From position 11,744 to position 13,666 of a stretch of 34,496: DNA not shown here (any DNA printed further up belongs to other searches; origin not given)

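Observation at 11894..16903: Divergent archaeosortase-like enzyme convergent with a giant glycoprotein-type surface protein whose C-terminal sorting signal fits no described class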

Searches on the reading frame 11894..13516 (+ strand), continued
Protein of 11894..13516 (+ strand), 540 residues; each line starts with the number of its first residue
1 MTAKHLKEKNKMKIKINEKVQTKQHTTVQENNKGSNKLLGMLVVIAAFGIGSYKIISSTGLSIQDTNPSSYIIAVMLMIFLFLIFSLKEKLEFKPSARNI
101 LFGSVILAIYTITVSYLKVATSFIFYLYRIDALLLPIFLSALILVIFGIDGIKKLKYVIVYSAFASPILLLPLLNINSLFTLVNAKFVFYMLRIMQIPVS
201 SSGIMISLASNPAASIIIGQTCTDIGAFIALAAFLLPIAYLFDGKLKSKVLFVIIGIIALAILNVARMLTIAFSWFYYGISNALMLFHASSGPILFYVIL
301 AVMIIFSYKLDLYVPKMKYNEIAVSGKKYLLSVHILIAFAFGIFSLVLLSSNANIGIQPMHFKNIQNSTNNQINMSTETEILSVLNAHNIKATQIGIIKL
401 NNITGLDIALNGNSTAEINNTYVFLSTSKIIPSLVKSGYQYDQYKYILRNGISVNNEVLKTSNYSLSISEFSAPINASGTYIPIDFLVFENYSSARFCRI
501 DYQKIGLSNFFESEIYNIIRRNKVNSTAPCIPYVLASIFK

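Call 57: search_protein_families(library=ncbifam, alignment_id=A1, max_evalue=0.01)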
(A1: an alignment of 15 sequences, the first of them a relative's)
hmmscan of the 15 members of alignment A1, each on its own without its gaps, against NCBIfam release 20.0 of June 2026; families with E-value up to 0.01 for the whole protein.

A. member 1, P0001 (540 aa): 10 families
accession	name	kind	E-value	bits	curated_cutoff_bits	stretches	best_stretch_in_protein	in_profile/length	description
TIGR03109.2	exosort_XrtA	exception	5.1e-12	45.8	208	1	75-308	36-257/261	exosortase A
TIGR02602.1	8TM_EpsH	subfamily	5.9e-10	39.1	105.55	1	75-308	15-238/241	exosortase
NF038142.1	exosort_XrtW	exception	6.1e-10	38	425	1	43-305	7-260/494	exosortase W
TIGR04178.1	exo_archaeo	signature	6.8e-10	39.1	23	1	217-305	2-89/97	exosortase/archaeosortase family protein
NF035943.2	exosort_XrtV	exception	1.3e-07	31.1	313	1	79-307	42-263/270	exosortase V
NF046081.1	exosort_XrtX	exception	1.4e-06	28.3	170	1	169-303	25-154/168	exosortase X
NF046083.1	exosort_XrtY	exception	2.5e-05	24.2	160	1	213-305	80-165/168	exosortase Y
TIGR04152.1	exosort_VPLPA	exception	2.5e-05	23.5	400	1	75-310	15-242/486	VPLPA-CTERM-specific exosortase XrtD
TIGR04128.1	exoso_Fjoh_1448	exception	0.00063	20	90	1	202-303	71-164/174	exosortase family protein XrtF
NF012138.0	exosort_XrtR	exception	0.0061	16.7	150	1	216-308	62-153/160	exosortase R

B. families by the number of members that match (of 15 scanned): 16 families
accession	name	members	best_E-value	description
NF038142.1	exosort_XrtW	15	5e-17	exosortase W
TIGR03109.2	exosort_XrtA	15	1.3e-14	exosortase A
TIGR04178.1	exo_archaeo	15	1.2e-13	exosortase/archaeosortase family protein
TIGR02602.1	8TM_EpsH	14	9.2e-13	exosortase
NF046081.1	exosort_XrtX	13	2.1e-08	exosortase X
TIGR04152.1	exosort_VPLPA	12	4.5e-12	VPLPA-CTERM-specific exosortase XrtD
NF035943.2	exosort_XrtV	11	6e-12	exosortase V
TIGR03113.1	exosort_XrtB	6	8.4e-09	exosortase B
NF046083.1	exosort_XrtY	5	6.2e-06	exosortase Y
TIGR04128.1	exoso_Fjoh_1448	4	0.00051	exosortase family protein XrtF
TIGR03762.1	archaeo_artC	3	9.7e-07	archaeosortase C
TIGR04151.1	exosort_VPDSG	3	4e-06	VPDSG-CTERM-specific exosortase XrtC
TIGR04162.1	exo_VPEID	3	5.9e-06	exosortase E/protease, VPEID-CTERM system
TIGR03110.1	exosort_Gpos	3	0.00017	exosortase family protein XrtG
NF012138.0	exosort_XrtR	3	0.005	exosortase R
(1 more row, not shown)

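Call 74: search_protein_families(library=pfam, alignment_id=A1, max_evalue=1)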
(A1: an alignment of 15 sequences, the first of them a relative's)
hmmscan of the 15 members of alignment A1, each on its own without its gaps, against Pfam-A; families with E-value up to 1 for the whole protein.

A. member 1, P0001 (540 aa): 1 family
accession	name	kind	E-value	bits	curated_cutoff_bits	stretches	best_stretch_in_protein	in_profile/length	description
PF09721.15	Exosortase_EpsH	-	9.5e-18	64.9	25.7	1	74-306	29-250/254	Transmembrane exosortase (Exosortase_EpsH)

B. families by the number of members that match (of 15 scanned): 6 families
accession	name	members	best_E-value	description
PF09721.15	Exosortase_EpsH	15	5.7e-23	Transmembrane exosortase (Exosortase_EpsH)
PF21222.2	Lamp2_2nd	1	0.012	Lysosome-associated membrane glycoprotein 2, transmembrane segment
PF20990.2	DUF2207_C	1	0.046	Predicted membrane protein (DUF2207) C-terminal domain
PF06458.18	MucBP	1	0.15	MucBP domain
PF03486.20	HI0933_like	1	0.19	HI0933-like protein Rossmann domain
PF20237.3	DUF6594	1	0.7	Family of unknown function (DUF6594)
